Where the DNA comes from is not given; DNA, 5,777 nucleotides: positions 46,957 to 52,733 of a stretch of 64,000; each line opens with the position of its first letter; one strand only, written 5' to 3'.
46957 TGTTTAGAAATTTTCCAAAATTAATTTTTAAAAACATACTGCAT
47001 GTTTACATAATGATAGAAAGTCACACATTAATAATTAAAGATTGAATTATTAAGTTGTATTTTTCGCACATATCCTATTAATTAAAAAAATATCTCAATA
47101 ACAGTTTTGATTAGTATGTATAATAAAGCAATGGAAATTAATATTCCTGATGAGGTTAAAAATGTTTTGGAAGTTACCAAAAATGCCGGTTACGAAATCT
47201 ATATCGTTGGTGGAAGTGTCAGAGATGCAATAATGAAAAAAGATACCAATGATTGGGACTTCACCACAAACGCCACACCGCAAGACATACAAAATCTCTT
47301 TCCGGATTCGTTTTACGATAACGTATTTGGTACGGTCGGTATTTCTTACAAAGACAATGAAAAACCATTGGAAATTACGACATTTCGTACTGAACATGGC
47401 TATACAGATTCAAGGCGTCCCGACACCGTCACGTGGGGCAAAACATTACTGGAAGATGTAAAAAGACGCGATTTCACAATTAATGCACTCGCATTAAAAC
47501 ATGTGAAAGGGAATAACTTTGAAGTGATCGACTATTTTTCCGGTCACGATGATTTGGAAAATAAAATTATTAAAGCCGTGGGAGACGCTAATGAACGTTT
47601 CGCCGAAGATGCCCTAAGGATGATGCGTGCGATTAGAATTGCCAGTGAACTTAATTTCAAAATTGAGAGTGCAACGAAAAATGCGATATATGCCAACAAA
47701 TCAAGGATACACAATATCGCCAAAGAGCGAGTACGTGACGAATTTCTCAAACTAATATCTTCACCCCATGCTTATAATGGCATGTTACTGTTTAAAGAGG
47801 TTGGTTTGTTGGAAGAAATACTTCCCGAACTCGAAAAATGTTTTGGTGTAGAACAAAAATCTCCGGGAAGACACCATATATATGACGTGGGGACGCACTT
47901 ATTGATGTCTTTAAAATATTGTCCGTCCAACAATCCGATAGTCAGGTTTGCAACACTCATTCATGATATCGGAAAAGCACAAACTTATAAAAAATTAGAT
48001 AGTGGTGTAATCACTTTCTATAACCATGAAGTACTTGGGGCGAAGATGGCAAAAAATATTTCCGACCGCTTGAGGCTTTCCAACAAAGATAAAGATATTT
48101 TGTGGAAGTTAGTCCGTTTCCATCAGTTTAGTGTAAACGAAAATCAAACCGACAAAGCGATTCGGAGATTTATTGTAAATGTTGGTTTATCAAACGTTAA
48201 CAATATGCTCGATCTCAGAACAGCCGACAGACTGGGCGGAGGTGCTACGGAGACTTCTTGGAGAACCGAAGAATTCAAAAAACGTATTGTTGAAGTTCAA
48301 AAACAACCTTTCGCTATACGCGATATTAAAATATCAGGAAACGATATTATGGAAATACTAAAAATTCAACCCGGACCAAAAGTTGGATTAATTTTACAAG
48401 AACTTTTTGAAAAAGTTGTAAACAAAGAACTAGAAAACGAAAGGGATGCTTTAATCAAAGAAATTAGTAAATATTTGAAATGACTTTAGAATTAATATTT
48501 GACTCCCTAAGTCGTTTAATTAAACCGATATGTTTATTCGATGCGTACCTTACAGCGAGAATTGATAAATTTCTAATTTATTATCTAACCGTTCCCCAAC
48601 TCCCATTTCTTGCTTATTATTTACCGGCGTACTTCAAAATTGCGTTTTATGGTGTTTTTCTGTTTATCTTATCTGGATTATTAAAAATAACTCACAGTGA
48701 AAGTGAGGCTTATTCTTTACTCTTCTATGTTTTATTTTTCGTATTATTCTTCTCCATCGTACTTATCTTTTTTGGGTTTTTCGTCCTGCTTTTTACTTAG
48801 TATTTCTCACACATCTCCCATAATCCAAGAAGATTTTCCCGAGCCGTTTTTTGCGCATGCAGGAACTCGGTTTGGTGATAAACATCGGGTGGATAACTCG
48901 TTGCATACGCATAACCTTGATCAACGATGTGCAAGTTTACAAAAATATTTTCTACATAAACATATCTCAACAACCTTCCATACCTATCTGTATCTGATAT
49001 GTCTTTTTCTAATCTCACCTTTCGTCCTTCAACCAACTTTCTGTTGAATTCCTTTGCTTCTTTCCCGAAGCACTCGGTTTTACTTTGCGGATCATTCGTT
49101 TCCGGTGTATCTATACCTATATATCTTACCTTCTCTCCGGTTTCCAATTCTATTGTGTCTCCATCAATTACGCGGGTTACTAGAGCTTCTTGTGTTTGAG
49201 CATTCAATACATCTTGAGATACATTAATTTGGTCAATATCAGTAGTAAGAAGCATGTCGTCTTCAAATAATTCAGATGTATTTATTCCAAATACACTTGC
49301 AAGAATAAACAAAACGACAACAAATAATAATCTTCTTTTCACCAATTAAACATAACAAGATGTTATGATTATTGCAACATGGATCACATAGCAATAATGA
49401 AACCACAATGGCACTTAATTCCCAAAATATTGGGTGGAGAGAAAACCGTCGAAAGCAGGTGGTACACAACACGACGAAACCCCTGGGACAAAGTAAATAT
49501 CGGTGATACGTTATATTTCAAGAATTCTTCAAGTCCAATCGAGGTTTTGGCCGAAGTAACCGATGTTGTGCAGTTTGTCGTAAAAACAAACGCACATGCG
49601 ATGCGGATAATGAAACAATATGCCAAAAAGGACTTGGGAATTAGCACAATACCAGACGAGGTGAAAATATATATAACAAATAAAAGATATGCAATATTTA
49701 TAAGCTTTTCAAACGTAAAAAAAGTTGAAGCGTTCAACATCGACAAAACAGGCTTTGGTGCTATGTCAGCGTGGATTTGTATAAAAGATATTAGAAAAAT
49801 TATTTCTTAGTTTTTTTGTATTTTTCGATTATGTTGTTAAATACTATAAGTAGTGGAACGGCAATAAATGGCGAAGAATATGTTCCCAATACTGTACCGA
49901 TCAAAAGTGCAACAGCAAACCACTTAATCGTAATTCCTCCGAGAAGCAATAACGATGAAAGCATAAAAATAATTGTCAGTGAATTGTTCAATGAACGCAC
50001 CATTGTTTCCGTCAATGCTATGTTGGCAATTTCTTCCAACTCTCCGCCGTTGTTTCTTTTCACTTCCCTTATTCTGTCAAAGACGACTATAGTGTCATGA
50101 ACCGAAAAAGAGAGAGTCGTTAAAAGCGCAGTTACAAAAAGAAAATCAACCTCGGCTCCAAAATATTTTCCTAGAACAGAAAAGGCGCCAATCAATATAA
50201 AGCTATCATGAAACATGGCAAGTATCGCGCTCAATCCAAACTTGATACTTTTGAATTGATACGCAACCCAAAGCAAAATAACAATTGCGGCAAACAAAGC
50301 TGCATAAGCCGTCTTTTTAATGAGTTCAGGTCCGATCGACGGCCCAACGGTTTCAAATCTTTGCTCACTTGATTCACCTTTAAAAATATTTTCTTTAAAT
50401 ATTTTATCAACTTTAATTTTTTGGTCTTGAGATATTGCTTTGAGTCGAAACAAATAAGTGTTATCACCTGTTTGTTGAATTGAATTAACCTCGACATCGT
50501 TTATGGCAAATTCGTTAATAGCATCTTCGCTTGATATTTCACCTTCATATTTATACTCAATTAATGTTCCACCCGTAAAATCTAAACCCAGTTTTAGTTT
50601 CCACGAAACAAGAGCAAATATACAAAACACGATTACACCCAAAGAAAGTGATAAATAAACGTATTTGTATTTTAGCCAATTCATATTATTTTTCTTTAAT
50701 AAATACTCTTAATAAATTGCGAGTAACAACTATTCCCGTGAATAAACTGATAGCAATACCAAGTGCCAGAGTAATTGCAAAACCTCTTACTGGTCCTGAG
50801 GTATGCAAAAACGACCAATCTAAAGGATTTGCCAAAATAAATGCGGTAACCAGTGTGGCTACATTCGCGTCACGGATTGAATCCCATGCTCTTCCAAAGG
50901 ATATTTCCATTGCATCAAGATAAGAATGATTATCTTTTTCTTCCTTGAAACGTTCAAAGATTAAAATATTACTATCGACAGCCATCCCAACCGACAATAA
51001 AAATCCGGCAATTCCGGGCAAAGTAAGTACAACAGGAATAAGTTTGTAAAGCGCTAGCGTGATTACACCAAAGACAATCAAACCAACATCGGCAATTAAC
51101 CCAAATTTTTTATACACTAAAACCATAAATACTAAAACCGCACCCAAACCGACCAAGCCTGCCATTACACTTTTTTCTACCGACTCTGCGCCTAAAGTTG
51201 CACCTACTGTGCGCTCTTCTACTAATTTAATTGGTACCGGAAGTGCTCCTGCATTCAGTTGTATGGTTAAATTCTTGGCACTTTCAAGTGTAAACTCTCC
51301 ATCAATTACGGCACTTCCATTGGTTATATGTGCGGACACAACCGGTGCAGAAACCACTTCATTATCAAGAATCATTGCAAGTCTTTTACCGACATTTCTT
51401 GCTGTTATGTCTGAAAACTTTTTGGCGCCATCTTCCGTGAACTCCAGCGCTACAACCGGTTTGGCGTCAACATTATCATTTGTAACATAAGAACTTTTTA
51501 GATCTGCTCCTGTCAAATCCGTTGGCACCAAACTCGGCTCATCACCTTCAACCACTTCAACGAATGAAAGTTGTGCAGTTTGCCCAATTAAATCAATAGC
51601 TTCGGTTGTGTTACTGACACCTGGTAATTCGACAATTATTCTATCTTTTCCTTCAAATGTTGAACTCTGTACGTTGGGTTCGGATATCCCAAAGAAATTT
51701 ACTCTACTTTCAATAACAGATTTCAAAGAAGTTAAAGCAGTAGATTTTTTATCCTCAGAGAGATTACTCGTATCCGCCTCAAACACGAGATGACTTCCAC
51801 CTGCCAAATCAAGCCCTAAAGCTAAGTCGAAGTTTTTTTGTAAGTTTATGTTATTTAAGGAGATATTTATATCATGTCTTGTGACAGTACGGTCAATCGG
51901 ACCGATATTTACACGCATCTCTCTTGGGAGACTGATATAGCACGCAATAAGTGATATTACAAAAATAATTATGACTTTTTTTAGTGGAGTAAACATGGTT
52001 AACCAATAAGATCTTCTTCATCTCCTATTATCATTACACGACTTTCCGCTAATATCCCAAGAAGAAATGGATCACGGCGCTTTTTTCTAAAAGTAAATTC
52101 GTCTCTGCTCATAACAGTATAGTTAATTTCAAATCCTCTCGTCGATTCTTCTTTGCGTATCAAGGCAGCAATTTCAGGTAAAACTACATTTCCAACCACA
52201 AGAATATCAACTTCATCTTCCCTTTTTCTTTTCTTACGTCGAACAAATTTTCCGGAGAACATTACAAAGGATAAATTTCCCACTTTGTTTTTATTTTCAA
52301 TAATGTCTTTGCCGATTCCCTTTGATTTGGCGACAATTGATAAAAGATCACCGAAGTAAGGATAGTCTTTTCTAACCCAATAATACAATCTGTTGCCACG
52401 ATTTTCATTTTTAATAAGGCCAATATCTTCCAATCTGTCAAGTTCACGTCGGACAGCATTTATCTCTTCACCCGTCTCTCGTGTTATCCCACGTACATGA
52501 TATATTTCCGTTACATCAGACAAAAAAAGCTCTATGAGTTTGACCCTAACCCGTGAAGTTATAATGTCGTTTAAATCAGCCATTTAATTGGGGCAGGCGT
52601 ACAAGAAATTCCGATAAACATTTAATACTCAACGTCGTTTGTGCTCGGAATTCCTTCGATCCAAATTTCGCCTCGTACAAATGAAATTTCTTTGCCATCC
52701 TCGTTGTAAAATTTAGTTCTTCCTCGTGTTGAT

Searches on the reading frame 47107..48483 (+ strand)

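Call 11: search_protein_families(library=pfam, proteins=[window:47107-48483:+], max_evalue=0.0001)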
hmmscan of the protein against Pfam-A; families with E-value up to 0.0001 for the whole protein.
window:47107-48483:+ (458 aa): 4 families
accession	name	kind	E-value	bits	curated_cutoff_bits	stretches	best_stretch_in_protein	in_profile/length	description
PF01743.26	PolyA_pol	-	1.1e-34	119.9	23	1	31-155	1-125/126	Poly A polymerase head domain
PF12627.12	PolyA_pol_RNAbd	-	2.5e-19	69.2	22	1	183-244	1-62/64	Probable RNA and SrmB- binding site of polymerase A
PF13735.12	tRNA_NucTran2_2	-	1.3e-11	45.1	27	1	396-451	98-147/149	tRNA nucleotidyltransferase domain 2 putative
PF01966.28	HD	-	2.1e-09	38.1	22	1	274-344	22-90/116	HD domain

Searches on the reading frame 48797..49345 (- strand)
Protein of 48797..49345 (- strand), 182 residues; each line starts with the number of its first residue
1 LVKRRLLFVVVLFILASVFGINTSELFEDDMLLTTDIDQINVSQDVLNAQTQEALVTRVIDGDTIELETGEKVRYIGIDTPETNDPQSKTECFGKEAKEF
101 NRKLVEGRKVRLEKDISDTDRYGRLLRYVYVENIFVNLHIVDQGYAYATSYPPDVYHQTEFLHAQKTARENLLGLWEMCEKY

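Call 11: search_protein_families(library=pfam, proteins=[window:48797-49345:-], max_evalue=0.0001)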
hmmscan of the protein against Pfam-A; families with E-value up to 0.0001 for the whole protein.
window:48797-49345:- (182 aa): 1 family
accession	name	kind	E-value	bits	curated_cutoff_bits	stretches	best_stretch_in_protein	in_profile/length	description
PF00565.23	SNase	-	1.4e-26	93.4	21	1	72-177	1-106/107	Staphylococcal nuclease homologue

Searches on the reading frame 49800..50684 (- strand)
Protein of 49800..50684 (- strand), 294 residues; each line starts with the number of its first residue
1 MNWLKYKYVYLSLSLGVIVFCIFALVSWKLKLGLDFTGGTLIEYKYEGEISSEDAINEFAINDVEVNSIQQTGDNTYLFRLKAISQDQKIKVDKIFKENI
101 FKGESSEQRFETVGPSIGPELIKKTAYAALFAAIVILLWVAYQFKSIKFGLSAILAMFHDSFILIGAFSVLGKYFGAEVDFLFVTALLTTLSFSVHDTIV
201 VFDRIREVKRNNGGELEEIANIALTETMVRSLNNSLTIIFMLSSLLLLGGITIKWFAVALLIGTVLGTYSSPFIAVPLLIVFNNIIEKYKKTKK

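Call 12: search_protein_families(library=pfam, proteins=[window:49800-50684:-], max_evalue=0.0001)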
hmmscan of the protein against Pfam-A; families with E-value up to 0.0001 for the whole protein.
window:49800-50684:- (294 aa): 2 families
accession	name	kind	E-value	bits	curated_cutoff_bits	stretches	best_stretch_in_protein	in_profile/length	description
PF02355.23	SecD_SecF_C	-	9.4e-46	156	20.5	1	101-282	10-186/189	Protein export membrane protein SecD/SecF, C-terminal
PF07549.19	Sec_GG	-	3.6e-06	26.8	20.3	1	30-47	8-25/28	SecD/SecF GG Motif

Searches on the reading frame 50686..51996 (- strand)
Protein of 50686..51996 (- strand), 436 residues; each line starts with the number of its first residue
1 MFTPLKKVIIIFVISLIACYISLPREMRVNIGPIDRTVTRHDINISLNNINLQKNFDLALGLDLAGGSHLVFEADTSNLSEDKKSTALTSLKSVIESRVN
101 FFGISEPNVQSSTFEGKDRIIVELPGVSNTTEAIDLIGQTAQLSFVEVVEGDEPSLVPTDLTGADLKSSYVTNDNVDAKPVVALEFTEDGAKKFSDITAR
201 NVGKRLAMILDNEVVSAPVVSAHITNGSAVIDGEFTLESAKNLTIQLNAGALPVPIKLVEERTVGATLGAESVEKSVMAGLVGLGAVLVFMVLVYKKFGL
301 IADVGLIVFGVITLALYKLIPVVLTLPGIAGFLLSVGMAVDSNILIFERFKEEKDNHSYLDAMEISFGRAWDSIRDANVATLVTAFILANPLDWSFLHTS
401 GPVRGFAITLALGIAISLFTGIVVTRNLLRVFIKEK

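Call 12: search_protein_families(library=pfam, proteins=[window:50686-51996:-], max_evalue=0.0001)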
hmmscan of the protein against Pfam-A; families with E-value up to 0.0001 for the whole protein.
window:50686-51996:- (436 aa): 3 families
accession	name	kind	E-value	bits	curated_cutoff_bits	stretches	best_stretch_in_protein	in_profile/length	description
PF22599.2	SecDF_P1_head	-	1.8e-29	102.4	27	1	160-254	20-114/114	SecDF, P1 head subdomain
PF21760.3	SecD_1st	-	4.5e-20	71.3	27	1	91-148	4-58/60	Protein translocase subunit SecDF, P1 domain, N-terminal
PF02355.23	SecD_SecF_C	-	9.8e-12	45.1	20.5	1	257-433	14-187/189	Protein export membrane protein SecD/SecF, C-terminal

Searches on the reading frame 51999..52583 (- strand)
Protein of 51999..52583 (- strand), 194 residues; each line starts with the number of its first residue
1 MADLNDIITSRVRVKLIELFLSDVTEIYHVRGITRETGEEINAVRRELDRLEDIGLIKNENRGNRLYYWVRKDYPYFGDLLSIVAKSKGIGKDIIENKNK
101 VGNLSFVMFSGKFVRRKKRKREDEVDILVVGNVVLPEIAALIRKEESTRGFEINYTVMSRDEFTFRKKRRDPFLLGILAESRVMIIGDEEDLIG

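Call 12: search_protein_families(library=pfam, proteins=[window:51999-52583:-], max_evalue=0.0001)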
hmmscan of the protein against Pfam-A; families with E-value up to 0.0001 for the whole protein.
window:51999-52583:- (194 aa): 0 families

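Call 31: search_protein_families(library=pfam, proteins=[window:51999-52583:-], max_evalue=0.1)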
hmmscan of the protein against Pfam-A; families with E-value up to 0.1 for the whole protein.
window:51999-52583:- (194 aa): 2 families
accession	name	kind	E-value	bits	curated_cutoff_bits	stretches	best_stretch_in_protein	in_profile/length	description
PF25212.1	HVO_A0114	-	0.0056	16.9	27.6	1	8-66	20-77/84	HVO_A0114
PF24033.1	DUF7342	-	0.015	15.7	31.6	1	28-84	18-74/150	Family of unknown function (DUF7342)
